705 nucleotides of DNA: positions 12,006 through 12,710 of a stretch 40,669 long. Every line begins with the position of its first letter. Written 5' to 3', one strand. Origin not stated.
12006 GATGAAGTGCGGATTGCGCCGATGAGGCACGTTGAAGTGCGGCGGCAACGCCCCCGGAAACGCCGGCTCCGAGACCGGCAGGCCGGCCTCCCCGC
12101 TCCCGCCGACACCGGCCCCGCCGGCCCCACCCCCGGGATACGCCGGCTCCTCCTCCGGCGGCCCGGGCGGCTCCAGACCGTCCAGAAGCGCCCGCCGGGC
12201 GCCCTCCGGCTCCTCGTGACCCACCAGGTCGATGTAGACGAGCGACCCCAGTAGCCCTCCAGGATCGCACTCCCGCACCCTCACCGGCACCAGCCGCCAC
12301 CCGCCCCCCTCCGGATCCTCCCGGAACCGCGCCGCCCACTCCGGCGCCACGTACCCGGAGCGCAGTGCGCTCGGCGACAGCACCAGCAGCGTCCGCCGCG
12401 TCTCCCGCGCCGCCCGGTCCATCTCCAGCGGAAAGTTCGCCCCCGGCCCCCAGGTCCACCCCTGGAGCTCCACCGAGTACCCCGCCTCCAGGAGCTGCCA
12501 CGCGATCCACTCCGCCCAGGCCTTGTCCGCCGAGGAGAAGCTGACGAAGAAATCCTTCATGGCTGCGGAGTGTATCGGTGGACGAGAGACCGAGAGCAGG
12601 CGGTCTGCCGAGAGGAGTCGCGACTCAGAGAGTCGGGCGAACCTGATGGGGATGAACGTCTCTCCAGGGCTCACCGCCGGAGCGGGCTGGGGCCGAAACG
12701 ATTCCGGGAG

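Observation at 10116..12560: Single-gene TIR / NB-ARC / TPR STAND protein: candidate NLR-like immune sensor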

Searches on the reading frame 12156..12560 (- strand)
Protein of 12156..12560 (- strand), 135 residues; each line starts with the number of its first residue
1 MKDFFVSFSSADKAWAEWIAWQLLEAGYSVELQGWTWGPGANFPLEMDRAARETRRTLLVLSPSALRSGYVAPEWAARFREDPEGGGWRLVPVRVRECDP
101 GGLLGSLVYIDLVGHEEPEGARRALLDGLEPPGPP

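Call 24: search_solved_structures(query=A1, max_evalue=1, show_alignments=5)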
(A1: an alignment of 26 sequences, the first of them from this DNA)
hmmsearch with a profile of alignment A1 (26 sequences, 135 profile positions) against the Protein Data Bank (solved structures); distinct sequences matched with E-value up to 1: 55.
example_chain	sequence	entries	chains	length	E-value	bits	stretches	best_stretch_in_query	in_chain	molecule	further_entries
4w8g_A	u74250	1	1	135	1.6e-10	44.5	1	3-129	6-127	Toll-receptor-related 2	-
4w8h_A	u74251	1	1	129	2.2e-10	44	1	3-117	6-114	Toll-receptor-related 2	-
7ylf_A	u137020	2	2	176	2.8e-09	40.5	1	3-100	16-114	Toll-like receptor 15 | Toll-like receptor 2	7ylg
4om7_A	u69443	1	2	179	2.7e-07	34.1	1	4-81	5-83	Toll-like receptor 6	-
3h16_A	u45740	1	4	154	5e-07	33.2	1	2-93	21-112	TIR protein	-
1fyv_A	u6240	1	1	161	5e-07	33.2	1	4-80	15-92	TOLL-LIKE RECEPTOR 1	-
7nuw_A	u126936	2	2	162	5.1e-07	33.2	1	4-80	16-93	Toll-like receptor 1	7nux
7nt7_A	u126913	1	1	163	5.1e-07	33.2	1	4-80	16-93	Toll-like receptor 1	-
7uxr_A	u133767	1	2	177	1.3e-06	31.8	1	2-93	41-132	TIR domain protein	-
1fyw_A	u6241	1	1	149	1.5e-06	31.7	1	3-76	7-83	TOLL-LIKE RECEPTOR 2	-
6wt6_A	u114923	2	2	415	1.8e-06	31.4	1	4-114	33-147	Metazoan TIR-STING fusion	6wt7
1o77_A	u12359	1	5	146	2.7e-06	30.8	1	3-76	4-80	TOLL-LIKE RECEPTOR 2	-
1fyx_A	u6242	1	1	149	1.2e-05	28.7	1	3-76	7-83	TOLL-LIKE RECEPTOR 2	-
7uwg_A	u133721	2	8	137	6.6e-05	26.3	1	2-93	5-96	Molecular chaperone Tir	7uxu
4c7m_A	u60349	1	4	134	8.6e-05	26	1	2-93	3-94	Toll/interleukin-1 receptor domain-containing protein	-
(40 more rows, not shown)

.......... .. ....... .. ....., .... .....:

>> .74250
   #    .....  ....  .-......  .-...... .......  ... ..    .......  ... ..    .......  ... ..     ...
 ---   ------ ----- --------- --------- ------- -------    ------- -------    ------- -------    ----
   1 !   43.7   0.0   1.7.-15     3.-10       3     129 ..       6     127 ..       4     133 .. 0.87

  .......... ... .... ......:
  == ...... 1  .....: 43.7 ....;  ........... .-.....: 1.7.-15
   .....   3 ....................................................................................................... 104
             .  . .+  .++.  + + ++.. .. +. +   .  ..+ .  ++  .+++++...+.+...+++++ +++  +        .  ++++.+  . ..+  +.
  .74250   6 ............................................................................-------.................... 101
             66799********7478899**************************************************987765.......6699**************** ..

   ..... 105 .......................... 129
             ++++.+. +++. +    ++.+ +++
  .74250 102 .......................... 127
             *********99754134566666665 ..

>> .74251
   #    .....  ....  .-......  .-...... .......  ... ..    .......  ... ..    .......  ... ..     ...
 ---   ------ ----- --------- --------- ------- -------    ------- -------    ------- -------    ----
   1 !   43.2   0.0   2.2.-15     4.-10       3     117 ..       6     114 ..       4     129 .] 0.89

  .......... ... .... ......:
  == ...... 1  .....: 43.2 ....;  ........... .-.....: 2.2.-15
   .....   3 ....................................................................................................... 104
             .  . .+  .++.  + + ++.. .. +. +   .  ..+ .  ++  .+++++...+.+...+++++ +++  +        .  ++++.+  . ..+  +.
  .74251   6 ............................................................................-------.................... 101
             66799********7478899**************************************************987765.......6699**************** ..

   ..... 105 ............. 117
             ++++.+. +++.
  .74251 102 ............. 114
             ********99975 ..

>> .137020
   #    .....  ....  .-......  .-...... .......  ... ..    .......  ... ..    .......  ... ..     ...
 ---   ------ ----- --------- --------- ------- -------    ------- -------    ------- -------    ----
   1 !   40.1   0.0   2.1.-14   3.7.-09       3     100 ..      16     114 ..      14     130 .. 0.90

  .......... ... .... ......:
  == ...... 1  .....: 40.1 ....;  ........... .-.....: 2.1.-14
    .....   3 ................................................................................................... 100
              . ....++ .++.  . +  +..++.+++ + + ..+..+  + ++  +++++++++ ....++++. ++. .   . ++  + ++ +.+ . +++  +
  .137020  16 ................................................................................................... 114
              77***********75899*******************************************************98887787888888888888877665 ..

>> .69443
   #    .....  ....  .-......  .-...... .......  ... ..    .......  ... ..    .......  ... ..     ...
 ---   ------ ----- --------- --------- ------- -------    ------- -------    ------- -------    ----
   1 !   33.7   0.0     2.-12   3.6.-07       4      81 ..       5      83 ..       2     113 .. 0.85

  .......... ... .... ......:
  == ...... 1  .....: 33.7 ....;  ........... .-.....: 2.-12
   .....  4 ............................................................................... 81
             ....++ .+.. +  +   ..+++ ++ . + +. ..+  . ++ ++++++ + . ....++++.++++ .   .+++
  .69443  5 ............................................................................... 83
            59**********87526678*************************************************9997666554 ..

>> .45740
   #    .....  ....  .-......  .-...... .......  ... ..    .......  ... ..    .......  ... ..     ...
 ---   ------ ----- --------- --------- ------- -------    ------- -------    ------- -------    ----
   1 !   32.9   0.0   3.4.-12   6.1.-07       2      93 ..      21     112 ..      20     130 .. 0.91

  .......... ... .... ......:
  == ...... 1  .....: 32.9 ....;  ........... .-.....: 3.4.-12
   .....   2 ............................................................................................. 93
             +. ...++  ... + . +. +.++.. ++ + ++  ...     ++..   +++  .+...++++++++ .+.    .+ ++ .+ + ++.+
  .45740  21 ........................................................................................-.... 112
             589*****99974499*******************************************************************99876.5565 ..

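Call 29: find_related_loci(query=A1, collection=genome_contigs, flank=10000)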
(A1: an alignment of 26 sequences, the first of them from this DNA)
Query A1 (135 aa) in genome_contigs; peptide patterns used: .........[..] (x = any residue, [..] = any of these).
599 stretches matched a pattern (row limit reached: there are more); 576 encode a relative of the query (tblastn E <= 1e-3); the best 80 are kept; 80 distinct loci.
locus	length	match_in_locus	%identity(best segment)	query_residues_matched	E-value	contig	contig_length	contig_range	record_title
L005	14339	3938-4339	57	1-135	6e-49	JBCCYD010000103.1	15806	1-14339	MAG: Cyanobacteria bacterium P01_F01_bin.143 k141_69385_length_15806_cov_11.0153, whole genome shotgun sequence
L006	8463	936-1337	58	1-135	2e-48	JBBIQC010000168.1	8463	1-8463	MAG: Oscillatoriales cyanobacterium bin_317 isolate SIF170217_bin_317 NODE_6900_length_8463_cov_3.261180, whole genome s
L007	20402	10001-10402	56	1-135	6e-48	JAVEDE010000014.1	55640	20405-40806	MAG: Pyrinomonadaceae bacterium isolate BP_17 scaffold_304660, whole genome shotgun sequence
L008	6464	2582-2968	58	1-130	6e-48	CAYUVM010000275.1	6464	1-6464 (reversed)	MAG TPA_asm: uncultured Cytophagia bacterium isolate SRP173033_co3_178 genome assembly, contig: NODE_17713_length_6464_c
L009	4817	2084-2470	60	1-129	5e-48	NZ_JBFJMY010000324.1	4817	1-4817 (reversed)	MAG: Hydrogenophaga sp. isolate Mix_sand17.2022.03.Z.4 k141_2718886_length_4817_cov_9.0000, whole genome shotgun sequenc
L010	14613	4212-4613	57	1-135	3e-47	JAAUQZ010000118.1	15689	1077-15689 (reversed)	MAG: Leptolyngbyaceae cyanobacterium RM1_406_9 NODE_1010_length_15689_cov_6.741164, whole genome shotgun sequence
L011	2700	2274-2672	56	2-135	2e-47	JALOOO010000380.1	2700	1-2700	MAG: Leptolyngbya sp. Prado105 scaffold_132336, whole genome shotgun sequence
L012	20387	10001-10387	59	1-129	6e-47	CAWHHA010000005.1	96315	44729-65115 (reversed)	MAG: uncultured beta proteobacterium isolate MFD00709.bin.2.45 genome assembly, contig: contig_114878, whole genome shot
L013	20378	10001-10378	60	1-126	1e-46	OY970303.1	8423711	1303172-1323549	MAG: uncultured Gemmatimonadales bacterium isolate MFD01275.bin.c.12 genome assembly, chromosome: 1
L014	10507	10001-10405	54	1-135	9e-47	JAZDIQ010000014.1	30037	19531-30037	MAG: Pseudomonadota bacterium isolate MEGAHIT-group-0.413 k141_12839132, whole genome shotgun sequence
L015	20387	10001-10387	58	1-130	1e-45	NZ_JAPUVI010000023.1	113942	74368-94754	MAG: Accumulibacter sp. isolate MAG Bin45 bin45_101, whole genome shotgun sequence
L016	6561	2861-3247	58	1-130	5e-46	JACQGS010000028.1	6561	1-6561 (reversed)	MAG: Chloroflexi bacterium isolate NC_groundwater_1079_Ag_S2p5_56_76 S_2p5_S6_coassembly_k141_461073, whole genome shotg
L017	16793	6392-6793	55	1-135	2e-45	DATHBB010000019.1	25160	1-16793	MAG TPA_asm: Pyrinomonadaceae bacterium isolate SMAG_U10705 k141_1275538, whole genome shotgun sequence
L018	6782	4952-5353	53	1-135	2e-45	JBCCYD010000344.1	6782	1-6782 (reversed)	MAG: Cyanobacteria bacterium P01_F01_bin.143 k141_2319944_length_6782_cov_12.0000, whole genome shotgun sequence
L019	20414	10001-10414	51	1-135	5e-45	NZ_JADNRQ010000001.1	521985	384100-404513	Desulfallas sp. Bu1-1 NODE_1_length_521985_cov_51.451464, whole genome shotgun sequence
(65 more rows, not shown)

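Call 40: search_protein_families(library=pfam, alignment_id=A3, max_evalue=0.001)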
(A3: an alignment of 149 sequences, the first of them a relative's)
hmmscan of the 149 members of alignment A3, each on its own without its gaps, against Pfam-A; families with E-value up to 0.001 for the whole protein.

A. member 1, L007:8121-9182:+ (353 aa): 1 family
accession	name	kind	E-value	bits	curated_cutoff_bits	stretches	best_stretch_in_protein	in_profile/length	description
PF02547.20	Queuosine_synth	-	1.7e-131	438.6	25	1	4-352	2-322/322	Queuosine biosynthesis protein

B. families by the number of members that match (of 149 scanned): 220 families (the first 25 are shown)
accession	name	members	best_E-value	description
PF01381.28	HTH_3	4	4.9e-14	Helix-turn-helix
PF13424.12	TPR_12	4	5.4e-12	Tetratricopeptide repeat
PF02547.20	Queuosine_synth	3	1.7e-131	Queuosine biosynthesis protein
PF13744.12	HTH_37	3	2.5e-24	Helix-turn-helix domain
PF13560.12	HTH_31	3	4.2e-10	Helix-turn-helix domain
PF07719.23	TPR_2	3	9.3e-09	Tetratricopeptide repeat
PF13181.12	TPR_8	3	1.9e-07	Tetratricopeptide repeat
PF13428.12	TPR_14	3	6.3e-07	Tetratricopeptide repeat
PF00515.34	TPR_1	3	1.5e-06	Tetratricopeptide repeat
PF09924.15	LPG_synthase_C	2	9.1e-51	Phosphatidylglycerol lysyltransferase, C-terminal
PF02222.28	ATP-grasp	2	1.9e-49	ATP-grasp domain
PF00578.27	AhpC-TSA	2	6.6e-30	AhpC/TSA family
PF00702.32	Hydrolase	2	8e-30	haloacid dehalogenase-like hydrolase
PF08534.16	Redoxin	2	1.4e-27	Redoxin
PF05685.18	Uma2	2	4.4e-26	Putative restriction endonuclease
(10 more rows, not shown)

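Call 41: search_protein_families(library=padloc, alignment_id=A3, max_evalue=0.00001)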
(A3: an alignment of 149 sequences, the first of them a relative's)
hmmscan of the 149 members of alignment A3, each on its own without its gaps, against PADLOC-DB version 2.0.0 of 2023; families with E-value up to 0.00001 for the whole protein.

A. member 1, L007:8121-9182:+ (353 aa): 0 families

B. families by the number of members that match (of 149 scanned): 186 families (the first 25 are shown)
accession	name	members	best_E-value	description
PDLC04135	mad3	2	4.6e-33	mads_3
PDLC00288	PtuA1|PtuA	2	4.4e-21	AAA ATPase domain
PDLC00281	PtuA1|PtuA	2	2.1e-19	AAA ATPase domain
PDLC02980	AriA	2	2.8e-18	-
PDLC02335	AbiLi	2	8.1e-14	AbiLi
PDLC03878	NsnB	2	8.9e-14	-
PDLC02914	ATPase-Toprim_I-B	2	2.1e-10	-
PDLC04214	HEC-02A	2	1.2e-09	-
PDLC04175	HEC-01A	2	1.3e-08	-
PDLC04213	HEC-02A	2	6.8e-08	-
PDLC02926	HTH_VI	2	2.5e-06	-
PDLC00310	PtuA1|PtuA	1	7.4e-133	AAA ATPase domain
PDLC01439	typeIV_DinG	1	5.6e-129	CAS-IV-A; associated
PDLC00278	PtuA1|PtuA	1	1.1e-114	AAA ATPase domain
PDLC00311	PtuA1|PtuA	1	9.4e-84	AAA ATPase domain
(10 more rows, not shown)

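Call 45: search_protein_families(library=pfam, alignment_id=A4, max_evalue=0.001)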
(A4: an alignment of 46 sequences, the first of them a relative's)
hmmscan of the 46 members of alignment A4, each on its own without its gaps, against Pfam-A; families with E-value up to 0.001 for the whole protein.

A. member 1, L005:3938-5644:+ (569 aa): 4 families
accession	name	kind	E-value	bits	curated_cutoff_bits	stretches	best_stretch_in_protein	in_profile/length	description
PF13676.11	TIR_2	-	1.8e-36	125.8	28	1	4-120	1-117/122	TIR domain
PF20028.4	VMAP-C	-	1.9e-30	106.9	27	1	361-552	43-226/226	vWA-MoxR associated protein C-terminal domain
PF19963.4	VMAP-M1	-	4.2e-12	47.1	25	1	184-274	2-87/113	vWA-MoxR associated protein middle region (VMAP-M) 1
PF01582.25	TIR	-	7.7e-07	29.5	21.3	1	17-96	19-97/179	TIR domain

B. families by the number of members that match (of 46 scanned): 48 families (the first 25 are shown)
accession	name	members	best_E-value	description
PF13676.11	TIR_2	31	4.5e-37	TIR domain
PF01582.25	TIR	20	7.7e-07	TIR domain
PF13191.12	AAA_16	11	1.3e-05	AAA ATPase domain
PF13401.12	AAA_22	8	5.2e-10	AAA domain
PF19962.4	EAD9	6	4.5e-28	Effector-associated domain 9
PF00004.35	AAA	5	4.7e-08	ATPase family associated with various cellular activities (AAA)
PF20703.3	nSTAND1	4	1.6e-36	Novel STAND NTPase 1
PF20028.4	VMAP-C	4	1.3e-31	vWA-MoxR associated protein C-terminal domain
PF07728.20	AAA_5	4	1.2e-09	AAA domain (dynein-related subfamily)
PF07724.20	AAA_2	4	8.6e-08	AAA domain (Cdc48 subfamily)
PF19963.4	VMAP-M1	3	4.2e-12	vWA-MoxR associated protein middle region (VMAP-M) 1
PF05729.18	NACHT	3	9.2e-10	NACHT domain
PF19995.5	iSTAND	2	1.6e-22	inactive STAND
PF01637.24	ATPase_2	2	2.7e-05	ATPase domain predominantly from Archaea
PF13173.12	AAA_14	2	0.00029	AAA domain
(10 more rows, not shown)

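Call 72: predict_structure(alignment_id=A6)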
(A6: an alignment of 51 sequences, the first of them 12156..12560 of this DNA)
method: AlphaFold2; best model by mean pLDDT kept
length: 135 residues; sequences in the alignment: 51
mean_pLDDT: 79.5   pTM: 0.78
mean pLDDT of the five models: 79.5, 75.1, 71.3, 62.2, 54.8
residues with pLDDT >= 90: 38; 70-90: 62; 50-70: 35; < 50: 0
segments of 3 or more residues with pLDDT < 50: none
pLDDT, mean of each block of 10 residues (from residue 1): 87 92 93 72 69 84 77 65 67 87 76 90 86 59
secondary structure, 60 per line:
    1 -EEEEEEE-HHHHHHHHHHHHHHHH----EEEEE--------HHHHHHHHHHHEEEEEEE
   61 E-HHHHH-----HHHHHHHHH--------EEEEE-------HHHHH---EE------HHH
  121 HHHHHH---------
elements in order: E2-8 H10-25 E30-34 H43-53 E54-61 H63-67 H73-81 E90-94 H102-106 H118-126

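Call 76: fold_search(model_id=the predicted structure, library=pdb)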
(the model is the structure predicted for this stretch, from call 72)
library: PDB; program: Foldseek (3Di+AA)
matches with E <= 10: 1704; with E <= 0.001: 51
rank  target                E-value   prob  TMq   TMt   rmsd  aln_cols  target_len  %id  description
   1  4lzp_D                6.1e-06  1.00  0.64  0.66   3.5       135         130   16  Structure of the TIR domain of the immunosuppressor BtpA from Brucella (released 2013-11-06)
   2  3h16_D                1.0e-05  1.00  0.66  0.68   3.9       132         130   18  Crystal structure of a bacteria TIR domain, PdTIR from Paracoccus denitrificans (released 2009-06-16)
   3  4lzp_B                1.1e-05  1.00  0.65  0.67   3.5       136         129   16  Structure of the TIR domain of the immunosuppressor BtpA from Brucella (released 2013-11-06)
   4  4c7m_A                1.2e-05  1.00  0.61  0.63   4.2       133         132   18  The crystal structure of TcpB or BtpA TIR domain (released 2013-12-04)
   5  7nux                  1.3e-05  1.00  0.59  0.50   5.6       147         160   15  Crystal structure of the TIR domain of human TLR1 (crystallised without ZN2+ ions) (released 2021-08-25)
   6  5for                  2.4e-05  1.00  0.57  0.57   4.5       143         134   18  Cryptic TIR (released 2016-12-07)
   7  7uwg_A                2.7e-05  1.00  0.63  0.63   4.7       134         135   19  The crystal structure of the TIR domain-containing protein from Acinetobacter baumannii (AbTir) (released 2022-09-07)
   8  4c7m_D                3.1e-05  1.00  0.65  0.70   3.4       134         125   17  The crystal structure of TcpB or BtpA TIR domain (released 2013-12-04)
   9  4c7m_B                3.5e-05  1.00  0.65  0.68   3.3       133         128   18  The crystal structure of TcpB or BtpA TIR domain (released 2013-12-04)
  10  4lqc_B                3.7e-05  1.00  0.68  0.69   3.4       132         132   16  The crystal structures of the Brucella protein TcpB and the TLR adaptor protein TIRAP show structural differences in m (released 2013-12-04)
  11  3h16_B                3.7e-05  1.00  0.67  0.66   3.6       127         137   18  Crystal structure of a bacteria TIR domain, PdTIR from Paracoccus denitrificans (released 2009-06-16)
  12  1fyv                  3.7e-05  1.00  0.63  0.54   4.8       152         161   16  CRYSTAL STRUCTURE OF THE TIR DOMAIN OF HUMAN TLR1 (released 2000-11-22)
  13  7nuw                  4.5e-05  1.00  0.58  0.51   5.5       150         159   15  Crystal structure of the TIR domain of human TLR1 (crystallised with Zn2+ ions) (released 2021-08-25)
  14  3h16_C                4.8e-05  1.00  0.69  0.73   3.1       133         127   18  Crystal structure of a bacteria TIR domain, PdTIR from Paracoccus denitrificans (released 2009-06-16)
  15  4lqc_A                5.5e-05  1.00  0.61  0.63   4.2       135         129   17  The crystal structures of the Brucella protein TcpB and the TLR adaptor protein TIRAP show structural differences in m (released 2013-12-04)
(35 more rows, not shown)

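Call 87: find_related_loci(query=A1, collection=viral_contigs, flank=6000)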
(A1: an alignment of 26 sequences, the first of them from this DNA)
Query A1 (135 aa) in viral_contigs; peptide patterns used: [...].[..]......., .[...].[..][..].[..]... (x = any residue, [..] = any of these).
132 stretches matched a pattern; 2 encode a relative of the query (tblastn E <= 1e-3); 2 distinct loci.
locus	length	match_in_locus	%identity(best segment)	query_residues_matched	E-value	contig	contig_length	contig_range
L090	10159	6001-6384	53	1-129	8e-40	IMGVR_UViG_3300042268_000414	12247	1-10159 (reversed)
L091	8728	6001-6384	53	1-129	8e-40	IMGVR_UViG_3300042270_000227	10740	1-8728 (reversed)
